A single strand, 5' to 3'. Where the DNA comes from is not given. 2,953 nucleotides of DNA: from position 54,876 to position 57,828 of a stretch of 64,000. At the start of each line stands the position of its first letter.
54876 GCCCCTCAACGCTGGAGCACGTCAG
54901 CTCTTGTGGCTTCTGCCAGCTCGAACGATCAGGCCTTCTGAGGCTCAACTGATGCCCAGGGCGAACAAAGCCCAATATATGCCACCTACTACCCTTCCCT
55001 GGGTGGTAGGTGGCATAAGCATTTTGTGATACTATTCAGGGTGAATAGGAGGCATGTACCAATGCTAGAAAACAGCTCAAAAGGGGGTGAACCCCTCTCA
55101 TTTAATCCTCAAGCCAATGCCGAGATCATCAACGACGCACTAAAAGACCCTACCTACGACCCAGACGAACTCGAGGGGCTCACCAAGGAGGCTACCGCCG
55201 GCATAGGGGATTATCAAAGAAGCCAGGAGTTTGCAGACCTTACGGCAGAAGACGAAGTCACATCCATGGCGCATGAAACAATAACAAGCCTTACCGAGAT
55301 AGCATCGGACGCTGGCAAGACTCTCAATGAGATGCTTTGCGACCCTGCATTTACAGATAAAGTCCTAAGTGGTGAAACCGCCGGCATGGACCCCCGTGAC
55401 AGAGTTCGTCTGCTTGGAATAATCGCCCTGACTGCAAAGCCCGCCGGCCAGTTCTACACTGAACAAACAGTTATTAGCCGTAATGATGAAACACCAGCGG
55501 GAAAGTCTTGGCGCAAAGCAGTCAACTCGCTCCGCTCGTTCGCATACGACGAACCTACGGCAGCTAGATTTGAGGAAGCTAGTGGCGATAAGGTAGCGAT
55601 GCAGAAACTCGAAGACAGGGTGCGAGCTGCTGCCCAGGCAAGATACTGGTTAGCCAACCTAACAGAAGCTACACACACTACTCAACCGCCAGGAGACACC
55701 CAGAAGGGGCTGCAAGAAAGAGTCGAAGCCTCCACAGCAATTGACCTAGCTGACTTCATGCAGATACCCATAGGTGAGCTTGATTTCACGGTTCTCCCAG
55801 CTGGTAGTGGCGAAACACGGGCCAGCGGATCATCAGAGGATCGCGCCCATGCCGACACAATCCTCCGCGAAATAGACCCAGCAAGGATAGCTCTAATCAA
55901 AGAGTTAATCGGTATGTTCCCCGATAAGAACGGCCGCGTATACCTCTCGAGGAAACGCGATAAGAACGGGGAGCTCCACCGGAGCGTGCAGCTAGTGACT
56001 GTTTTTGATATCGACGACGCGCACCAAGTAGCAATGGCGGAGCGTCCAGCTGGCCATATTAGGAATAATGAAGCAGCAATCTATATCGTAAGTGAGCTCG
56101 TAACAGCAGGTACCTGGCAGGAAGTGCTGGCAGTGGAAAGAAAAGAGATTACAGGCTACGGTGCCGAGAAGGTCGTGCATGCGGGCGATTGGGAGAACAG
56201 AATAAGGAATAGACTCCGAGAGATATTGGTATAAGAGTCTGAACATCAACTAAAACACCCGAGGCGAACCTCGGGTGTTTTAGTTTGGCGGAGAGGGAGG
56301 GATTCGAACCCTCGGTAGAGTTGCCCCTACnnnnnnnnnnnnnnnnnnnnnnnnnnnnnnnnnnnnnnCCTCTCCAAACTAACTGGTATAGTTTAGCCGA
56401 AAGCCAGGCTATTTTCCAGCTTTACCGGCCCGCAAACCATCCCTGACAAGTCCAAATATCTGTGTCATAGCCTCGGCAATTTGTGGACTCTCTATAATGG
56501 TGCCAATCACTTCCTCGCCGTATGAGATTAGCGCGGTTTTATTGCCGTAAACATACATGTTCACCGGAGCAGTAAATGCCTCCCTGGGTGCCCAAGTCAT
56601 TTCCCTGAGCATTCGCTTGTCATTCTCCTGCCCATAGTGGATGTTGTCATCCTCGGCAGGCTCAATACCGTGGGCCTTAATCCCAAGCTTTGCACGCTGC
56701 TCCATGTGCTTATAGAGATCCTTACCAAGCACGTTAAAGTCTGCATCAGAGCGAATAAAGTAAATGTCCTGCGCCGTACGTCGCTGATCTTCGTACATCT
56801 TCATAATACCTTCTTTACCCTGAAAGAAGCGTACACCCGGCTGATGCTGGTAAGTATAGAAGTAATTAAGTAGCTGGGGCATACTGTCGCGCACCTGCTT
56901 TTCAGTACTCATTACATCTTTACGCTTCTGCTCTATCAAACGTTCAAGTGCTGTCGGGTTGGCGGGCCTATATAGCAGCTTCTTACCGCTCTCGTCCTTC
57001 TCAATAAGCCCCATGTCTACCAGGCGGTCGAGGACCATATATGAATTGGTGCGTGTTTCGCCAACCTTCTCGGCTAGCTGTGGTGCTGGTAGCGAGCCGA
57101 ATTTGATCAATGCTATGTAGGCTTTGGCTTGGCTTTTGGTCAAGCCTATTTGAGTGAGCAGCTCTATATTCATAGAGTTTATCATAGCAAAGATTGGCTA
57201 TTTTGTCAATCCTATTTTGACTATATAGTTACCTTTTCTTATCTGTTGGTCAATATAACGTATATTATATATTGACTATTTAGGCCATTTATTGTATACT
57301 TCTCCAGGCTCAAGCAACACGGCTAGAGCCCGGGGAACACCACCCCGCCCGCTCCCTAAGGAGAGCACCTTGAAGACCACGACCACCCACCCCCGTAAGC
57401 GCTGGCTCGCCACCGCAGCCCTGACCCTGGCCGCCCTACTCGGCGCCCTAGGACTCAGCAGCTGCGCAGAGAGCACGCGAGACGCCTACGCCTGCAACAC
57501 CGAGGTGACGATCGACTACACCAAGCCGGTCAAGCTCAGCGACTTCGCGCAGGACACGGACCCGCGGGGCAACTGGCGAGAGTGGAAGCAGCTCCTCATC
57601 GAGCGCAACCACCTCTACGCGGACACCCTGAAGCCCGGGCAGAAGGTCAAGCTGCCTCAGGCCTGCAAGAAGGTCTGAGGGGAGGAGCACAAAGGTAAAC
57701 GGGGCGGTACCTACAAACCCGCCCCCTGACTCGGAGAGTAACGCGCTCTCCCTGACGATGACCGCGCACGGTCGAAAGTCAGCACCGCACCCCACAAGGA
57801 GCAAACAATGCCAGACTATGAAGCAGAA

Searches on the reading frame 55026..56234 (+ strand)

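Call 22: search_protein_families(library=pfam, proteins=[window:55026-56234:+], max_evalue=0.1)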
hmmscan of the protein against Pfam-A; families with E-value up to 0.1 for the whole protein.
window:55026-56234:+ (402 aa): 1 family
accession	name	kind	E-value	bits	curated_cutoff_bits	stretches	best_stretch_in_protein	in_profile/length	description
PF22616.2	HMD_N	-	0.0049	16.7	27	1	55-112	14-70/239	HMD N-terminal domain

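Call 50: search_protein_families(library=phrogs, proteins=[window:55026-56234:+], max_evalue=0.01)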
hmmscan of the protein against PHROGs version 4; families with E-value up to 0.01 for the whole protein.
window:55026-56234:+ (402 aa): 0 families

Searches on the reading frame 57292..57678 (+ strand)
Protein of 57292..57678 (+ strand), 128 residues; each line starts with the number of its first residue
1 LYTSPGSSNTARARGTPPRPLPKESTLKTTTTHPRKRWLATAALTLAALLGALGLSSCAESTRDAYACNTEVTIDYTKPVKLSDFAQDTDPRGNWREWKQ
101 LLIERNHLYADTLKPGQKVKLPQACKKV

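Call 22: search_protein_families(library=pfam, proteins=[window:57292-57678:+], max_evalue=0.1)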
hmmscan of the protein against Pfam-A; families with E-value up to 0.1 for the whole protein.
window:57292-57678:+ (128 aa): 1 family
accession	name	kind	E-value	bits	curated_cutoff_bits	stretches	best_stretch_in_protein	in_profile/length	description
PF01476.26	LysM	-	0.0025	18.2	20.9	1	100-122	21-43/43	LysM domain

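Call 50: search_protein_families(library=phrogs, proteins=[window:57292-57678:+], max_evalue=0.01)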
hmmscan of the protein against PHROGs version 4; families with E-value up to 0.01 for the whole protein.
window:57292-57678:+ (128 aa): 0 families
